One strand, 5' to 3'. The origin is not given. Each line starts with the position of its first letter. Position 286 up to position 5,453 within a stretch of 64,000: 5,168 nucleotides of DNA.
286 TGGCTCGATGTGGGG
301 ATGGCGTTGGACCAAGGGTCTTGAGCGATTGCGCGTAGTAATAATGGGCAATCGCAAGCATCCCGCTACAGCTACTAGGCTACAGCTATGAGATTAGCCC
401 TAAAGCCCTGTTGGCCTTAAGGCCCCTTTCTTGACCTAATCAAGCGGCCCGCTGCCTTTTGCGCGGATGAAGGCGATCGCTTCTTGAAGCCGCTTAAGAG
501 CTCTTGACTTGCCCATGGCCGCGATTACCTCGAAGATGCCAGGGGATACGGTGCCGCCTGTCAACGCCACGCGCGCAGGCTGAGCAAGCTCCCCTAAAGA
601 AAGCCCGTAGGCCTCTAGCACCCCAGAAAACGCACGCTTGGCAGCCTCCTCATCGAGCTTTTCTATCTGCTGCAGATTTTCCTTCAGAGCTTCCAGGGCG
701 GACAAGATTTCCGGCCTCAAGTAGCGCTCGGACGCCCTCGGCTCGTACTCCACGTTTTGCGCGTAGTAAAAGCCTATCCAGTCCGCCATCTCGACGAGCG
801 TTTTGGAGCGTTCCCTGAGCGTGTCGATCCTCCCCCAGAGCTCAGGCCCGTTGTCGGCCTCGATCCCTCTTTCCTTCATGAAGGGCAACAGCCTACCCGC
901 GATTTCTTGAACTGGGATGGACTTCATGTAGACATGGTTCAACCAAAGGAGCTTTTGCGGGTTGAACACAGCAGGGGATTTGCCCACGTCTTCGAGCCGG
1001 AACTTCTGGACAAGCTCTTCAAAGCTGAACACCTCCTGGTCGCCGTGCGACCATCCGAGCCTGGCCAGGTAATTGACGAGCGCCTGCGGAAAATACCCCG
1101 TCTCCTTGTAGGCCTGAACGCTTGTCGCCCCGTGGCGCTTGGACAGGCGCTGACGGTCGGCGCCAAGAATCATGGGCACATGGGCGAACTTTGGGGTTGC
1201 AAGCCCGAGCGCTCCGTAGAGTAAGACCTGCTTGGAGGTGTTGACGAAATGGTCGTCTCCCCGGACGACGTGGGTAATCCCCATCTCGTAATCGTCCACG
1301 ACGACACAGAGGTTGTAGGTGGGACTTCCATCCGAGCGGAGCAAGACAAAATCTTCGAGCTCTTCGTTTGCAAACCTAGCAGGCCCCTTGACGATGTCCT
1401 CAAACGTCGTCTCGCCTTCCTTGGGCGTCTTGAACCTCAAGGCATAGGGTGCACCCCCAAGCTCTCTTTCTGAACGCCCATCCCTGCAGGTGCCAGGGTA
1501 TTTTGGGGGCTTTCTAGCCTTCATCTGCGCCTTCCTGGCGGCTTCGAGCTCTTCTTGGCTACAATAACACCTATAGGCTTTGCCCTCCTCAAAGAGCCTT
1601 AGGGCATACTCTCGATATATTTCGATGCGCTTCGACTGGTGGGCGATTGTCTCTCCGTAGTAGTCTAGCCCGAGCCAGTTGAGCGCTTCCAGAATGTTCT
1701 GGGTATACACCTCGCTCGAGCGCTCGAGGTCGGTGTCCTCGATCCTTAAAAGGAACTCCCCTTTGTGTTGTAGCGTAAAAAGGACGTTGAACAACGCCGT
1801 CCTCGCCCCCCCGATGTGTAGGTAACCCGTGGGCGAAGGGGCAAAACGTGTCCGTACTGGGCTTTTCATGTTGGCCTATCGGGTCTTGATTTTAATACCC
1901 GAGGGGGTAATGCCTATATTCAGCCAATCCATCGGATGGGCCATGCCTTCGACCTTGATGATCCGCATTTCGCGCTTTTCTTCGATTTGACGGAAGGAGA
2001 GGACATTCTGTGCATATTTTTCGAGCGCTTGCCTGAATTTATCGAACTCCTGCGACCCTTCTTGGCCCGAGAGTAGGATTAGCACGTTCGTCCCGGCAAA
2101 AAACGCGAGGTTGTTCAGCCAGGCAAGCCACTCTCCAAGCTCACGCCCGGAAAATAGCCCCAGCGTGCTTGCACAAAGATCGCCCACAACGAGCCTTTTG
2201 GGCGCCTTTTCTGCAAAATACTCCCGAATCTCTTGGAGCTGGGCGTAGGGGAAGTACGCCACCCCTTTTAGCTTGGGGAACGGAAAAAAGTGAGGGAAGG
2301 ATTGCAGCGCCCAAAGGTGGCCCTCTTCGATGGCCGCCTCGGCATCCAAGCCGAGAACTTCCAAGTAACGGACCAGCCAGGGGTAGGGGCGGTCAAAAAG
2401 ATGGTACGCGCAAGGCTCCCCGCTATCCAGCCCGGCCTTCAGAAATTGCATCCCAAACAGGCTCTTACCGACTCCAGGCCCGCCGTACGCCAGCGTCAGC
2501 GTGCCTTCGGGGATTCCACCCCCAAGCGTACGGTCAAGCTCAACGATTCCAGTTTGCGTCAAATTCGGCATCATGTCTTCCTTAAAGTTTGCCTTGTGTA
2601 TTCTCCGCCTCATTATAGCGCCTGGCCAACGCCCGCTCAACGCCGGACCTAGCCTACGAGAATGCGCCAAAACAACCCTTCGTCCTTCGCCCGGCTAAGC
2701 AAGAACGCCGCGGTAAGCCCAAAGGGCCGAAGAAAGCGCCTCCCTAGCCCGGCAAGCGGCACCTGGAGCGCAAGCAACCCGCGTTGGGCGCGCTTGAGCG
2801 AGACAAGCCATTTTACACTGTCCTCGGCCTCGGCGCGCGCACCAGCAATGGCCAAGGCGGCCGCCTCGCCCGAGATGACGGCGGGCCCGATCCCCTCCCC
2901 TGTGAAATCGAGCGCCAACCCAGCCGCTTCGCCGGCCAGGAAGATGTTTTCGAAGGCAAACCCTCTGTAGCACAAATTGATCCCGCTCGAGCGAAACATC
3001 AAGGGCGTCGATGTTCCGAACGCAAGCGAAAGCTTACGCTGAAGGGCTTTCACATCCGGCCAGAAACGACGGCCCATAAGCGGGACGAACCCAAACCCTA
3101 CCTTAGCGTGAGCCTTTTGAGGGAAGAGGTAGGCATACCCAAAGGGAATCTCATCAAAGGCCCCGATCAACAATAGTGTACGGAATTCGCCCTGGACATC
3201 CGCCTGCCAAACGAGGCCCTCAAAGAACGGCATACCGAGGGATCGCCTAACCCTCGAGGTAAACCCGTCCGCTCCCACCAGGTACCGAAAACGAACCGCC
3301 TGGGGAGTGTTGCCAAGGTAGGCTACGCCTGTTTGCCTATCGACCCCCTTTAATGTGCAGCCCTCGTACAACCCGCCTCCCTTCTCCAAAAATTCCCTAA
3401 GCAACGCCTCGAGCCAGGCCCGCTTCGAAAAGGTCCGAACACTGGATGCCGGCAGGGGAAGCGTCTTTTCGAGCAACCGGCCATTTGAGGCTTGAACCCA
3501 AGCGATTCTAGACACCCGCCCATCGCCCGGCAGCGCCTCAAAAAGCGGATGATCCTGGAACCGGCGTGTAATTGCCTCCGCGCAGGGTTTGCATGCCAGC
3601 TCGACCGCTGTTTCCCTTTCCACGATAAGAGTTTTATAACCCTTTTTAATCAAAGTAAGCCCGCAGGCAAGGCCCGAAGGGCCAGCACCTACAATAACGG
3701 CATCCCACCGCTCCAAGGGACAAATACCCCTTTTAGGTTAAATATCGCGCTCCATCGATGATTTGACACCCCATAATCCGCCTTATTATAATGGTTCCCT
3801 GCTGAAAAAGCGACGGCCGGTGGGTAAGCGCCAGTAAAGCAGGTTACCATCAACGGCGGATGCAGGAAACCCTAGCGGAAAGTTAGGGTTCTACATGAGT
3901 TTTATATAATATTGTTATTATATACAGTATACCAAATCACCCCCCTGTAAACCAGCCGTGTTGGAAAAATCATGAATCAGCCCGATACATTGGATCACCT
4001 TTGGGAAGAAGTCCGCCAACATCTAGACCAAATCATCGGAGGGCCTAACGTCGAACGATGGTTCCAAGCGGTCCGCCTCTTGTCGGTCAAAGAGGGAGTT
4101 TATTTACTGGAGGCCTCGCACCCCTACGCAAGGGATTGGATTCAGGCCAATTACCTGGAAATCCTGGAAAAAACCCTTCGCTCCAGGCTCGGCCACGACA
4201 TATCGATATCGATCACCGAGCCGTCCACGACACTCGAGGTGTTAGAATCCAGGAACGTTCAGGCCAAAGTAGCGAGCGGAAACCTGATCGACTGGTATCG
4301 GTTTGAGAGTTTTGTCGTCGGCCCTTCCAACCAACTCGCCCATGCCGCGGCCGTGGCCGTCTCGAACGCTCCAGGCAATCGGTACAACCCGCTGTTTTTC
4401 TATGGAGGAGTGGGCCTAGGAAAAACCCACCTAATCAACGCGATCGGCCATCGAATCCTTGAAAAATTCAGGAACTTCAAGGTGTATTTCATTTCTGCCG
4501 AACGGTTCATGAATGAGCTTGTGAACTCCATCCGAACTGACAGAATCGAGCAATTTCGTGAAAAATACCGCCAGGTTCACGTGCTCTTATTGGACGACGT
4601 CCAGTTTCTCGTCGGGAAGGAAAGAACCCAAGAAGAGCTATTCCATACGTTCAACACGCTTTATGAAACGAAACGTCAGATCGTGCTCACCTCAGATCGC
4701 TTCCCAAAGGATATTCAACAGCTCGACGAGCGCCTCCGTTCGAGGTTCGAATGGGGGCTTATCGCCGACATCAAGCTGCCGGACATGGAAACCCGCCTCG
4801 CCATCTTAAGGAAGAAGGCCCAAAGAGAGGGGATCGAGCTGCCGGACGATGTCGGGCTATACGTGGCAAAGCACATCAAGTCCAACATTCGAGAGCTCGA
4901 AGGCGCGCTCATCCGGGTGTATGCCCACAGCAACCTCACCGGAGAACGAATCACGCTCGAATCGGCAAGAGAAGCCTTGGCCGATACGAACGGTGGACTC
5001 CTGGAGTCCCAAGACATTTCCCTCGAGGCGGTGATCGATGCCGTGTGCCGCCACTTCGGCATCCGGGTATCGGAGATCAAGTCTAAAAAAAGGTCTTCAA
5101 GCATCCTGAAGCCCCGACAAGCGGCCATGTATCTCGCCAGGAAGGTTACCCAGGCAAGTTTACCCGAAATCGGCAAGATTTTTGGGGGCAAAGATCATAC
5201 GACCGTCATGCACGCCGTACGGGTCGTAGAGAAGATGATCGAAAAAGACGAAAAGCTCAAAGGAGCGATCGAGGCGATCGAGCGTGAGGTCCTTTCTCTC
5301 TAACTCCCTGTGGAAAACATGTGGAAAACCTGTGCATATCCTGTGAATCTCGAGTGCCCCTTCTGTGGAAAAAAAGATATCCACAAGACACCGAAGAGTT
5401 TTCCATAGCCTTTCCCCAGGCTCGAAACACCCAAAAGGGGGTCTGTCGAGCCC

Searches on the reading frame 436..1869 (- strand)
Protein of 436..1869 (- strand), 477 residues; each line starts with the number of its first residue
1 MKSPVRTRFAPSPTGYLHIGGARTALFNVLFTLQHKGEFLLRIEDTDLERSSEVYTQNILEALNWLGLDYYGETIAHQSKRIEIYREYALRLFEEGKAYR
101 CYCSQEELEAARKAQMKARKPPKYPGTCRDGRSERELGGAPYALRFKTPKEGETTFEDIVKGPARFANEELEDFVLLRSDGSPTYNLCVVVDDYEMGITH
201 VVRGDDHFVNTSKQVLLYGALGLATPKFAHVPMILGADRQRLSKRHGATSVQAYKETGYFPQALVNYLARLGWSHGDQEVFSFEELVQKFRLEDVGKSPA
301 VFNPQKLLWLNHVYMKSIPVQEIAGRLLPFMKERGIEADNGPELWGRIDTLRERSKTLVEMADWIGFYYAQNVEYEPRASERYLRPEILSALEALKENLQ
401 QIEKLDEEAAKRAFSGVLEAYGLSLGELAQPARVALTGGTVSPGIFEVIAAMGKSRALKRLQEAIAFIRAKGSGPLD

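Call 4: search_protein_families(library=pfam, proteins=[window:436-1869:-])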
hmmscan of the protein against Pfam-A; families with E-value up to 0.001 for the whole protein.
window:436-1869:- (477 aa): 2 families
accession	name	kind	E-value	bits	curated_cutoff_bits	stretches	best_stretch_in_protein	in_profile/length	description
PF00749.27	tRNA-synt_1c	-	2.5e-100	335.9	23.4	1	5-309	2-314/314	tRNA synthetases class I (E and Q), catalytic domain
PF19269.4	Anticodon_2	-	4.3e-30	105.4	23.6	1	324-465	3-141/141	Anticodon binding domain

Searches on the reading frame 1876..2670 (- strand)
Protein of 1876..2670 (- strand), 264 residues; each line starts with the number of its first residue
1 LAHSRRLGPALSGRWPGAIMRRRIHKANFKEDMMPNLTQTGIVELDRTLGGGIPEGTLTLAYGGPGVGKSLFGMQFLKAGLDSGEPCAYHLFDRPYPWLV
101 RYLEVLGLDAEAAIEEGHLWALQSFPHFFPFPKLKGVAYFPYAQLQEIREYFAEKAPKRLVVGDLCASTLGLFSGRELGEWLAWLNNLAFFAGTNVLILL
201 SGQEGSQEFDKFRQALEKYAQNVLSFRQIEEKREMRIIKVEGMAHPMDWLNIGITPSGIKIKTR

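Call 4: search_protein_families(library=pfam, proteins=[window:1876-2670:-])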
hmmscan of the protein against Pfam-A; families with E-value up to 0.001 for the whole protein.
window:1876-2670:- (264 aa): 2 families
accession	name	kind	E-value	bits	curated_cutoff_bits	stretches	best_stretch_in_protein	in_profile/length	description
PF06745.19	ATPase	-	2.5e-24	86.4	26.6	1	39-262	2-227/231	KaiC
PF13481.12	AAA_25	-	0.00021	21.4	27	1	45-128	22-98/195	AAA domain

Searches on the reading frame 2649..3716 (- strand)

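Call 4: search_protein_families(library=pfam, proteins=[window:2649-3716:-])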
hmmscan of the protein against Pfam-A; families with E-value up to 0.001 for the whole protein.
window:2649-3716:- (355 aa): 7 families
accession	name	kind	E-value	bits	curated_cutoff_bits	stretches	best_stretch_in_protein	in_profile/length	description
PF01494.25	FAD_binding_3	-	4.8e-12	46.2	22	2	5-36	3-34/349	FAD binding domain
PF01266.30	DAO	-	1e-08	35.6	27.9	0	5-35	1-31/353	FAD dependent oxidoreductase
PF00890.30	FAD_binding_2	-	9.7e-06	25.5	20.4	1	5-40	1-36/414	FAD binding domain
PF13450.12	NAD_binding_8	-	1.2e-05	25.9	21.9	1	8-36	1-29/68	NAD(P)-binding Rossmann-like domain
PF13738.12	Pyr_redox_3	-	1.2e-05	25.2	30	1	7-39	1-34/305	Pyridine nucleotide-disulphide oxidoreductase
PF01946.23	Thi4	-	4.1e-05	23.4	26.2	1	4-37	18-52/235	Thi4 family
PF07992.20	Pyr_redox_2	-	0.00021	21.3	26.1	1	5-44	2-42/291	Pyridine nucleotide-disulphide oxidoreductase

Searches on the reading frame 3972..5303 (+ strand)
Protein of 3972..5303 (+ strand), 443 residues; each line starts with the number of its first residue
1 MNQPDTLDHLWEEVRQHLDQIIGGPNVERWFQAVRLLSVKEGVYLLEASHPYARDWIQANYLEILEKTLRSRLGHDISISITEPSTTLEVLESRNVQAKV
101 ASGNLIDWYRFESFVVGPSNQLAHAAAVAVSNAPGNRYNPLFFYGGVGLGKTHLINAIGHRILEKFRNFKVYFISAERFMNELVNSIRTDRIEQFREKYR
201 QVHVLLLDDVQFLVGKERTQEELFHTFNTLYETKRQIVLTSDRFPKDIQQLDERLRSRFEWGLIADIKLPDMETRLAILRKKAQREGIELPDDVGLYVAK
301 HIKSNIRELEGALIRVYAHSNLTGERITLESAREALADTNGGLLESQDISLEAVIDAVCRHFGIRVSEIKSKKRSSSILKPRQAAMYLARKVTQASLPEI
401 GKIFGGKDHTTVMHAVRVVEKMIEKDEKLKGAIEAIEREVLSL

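Call 4: search_protein_families(library=pfam, proteins=[window:3972-5303:+])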
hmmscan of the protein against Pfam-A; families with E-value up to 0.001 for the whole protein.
window:3972-5303:+ (443 aa): 8 families
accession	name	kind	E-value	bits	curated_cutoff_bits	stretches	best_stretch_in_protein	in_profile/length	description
PF00308.24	Bac_DnaA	-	5.2e-71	238.5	23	1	108-265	4-161/162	Bacterial DnaA ATPAse domain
PF08299.17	Bac_DnaA_C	-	2.6e-30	104.7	31.5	1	352-418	2-68/69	Bacterial dnaA protein helix-turn-helix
PF01695.23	IstB_IS21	-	1e-12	48.6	24.1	1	140-243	94-194/238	IstB-like ATP binding protein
PF11638.13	DnaA_N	-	5.8e-10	39.2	24.6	1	9-70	2-64/65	DnaA N-terminal domain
PF00004.35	AAA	-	8.3e-09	36.4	21.2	1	142-260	2-124/131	ATPase family associated with various cellular activities (AAA)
PF22688.2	Hda_lid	-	1.1e-05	25.7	27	1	273-316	2-45/65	Hda, lid domain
PF01637.24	ATPase_2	-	6.4e-05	23.3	33.2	1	135-251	17-125/225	ATPase domain predominantly from Archaea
PF13401.12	AAA_22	-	0.00041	21.1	27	0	141-232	8-109/130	AAA domain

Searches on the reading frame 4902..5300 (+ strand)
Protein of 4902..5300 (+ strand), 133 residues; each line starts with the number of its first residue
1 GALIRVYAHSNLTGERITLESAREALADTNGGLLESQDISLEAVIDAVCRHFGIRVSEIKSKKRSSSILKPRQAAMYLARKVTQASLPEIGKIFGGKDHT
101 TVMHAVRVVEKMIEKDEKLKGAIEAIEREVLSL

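Call 88: search_solved_structures(query=window:4902-5300:+, max_evalue=0.001, show_alignments=4)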
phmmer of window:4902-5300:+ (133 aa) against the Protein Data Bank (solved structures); distinct sequences matched with E-value up to 0.001: 6.
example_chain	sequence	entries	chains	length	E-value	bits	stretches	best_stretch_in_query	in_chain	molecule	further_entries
8btg_A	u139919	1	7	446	3.9e-25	91.7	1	1-128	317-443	Chromosomal replication initiator protein DnaA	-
1j1v_A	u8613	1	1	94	4.4e-20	75.4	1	41-122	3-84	Chromosomal replication initiator protein dnaA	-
2hcb_A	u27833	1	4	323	1.9e-16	63.7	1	41-129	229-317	Chromosomal replication initiator protein dnaA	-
1l8q_A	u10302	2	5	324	1.9e-16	63.7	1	41-129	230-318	Chromosomal replication initiator protein dnaA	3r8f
3pvp_A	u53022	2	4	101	8.4e-13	51.9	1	39-118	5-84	Chromosomal replication initiator protein dnaA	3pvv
2z4r_A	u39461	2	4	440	5.8e-06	29.9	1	1-129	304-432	Chromosomal replication initiator protein dnaA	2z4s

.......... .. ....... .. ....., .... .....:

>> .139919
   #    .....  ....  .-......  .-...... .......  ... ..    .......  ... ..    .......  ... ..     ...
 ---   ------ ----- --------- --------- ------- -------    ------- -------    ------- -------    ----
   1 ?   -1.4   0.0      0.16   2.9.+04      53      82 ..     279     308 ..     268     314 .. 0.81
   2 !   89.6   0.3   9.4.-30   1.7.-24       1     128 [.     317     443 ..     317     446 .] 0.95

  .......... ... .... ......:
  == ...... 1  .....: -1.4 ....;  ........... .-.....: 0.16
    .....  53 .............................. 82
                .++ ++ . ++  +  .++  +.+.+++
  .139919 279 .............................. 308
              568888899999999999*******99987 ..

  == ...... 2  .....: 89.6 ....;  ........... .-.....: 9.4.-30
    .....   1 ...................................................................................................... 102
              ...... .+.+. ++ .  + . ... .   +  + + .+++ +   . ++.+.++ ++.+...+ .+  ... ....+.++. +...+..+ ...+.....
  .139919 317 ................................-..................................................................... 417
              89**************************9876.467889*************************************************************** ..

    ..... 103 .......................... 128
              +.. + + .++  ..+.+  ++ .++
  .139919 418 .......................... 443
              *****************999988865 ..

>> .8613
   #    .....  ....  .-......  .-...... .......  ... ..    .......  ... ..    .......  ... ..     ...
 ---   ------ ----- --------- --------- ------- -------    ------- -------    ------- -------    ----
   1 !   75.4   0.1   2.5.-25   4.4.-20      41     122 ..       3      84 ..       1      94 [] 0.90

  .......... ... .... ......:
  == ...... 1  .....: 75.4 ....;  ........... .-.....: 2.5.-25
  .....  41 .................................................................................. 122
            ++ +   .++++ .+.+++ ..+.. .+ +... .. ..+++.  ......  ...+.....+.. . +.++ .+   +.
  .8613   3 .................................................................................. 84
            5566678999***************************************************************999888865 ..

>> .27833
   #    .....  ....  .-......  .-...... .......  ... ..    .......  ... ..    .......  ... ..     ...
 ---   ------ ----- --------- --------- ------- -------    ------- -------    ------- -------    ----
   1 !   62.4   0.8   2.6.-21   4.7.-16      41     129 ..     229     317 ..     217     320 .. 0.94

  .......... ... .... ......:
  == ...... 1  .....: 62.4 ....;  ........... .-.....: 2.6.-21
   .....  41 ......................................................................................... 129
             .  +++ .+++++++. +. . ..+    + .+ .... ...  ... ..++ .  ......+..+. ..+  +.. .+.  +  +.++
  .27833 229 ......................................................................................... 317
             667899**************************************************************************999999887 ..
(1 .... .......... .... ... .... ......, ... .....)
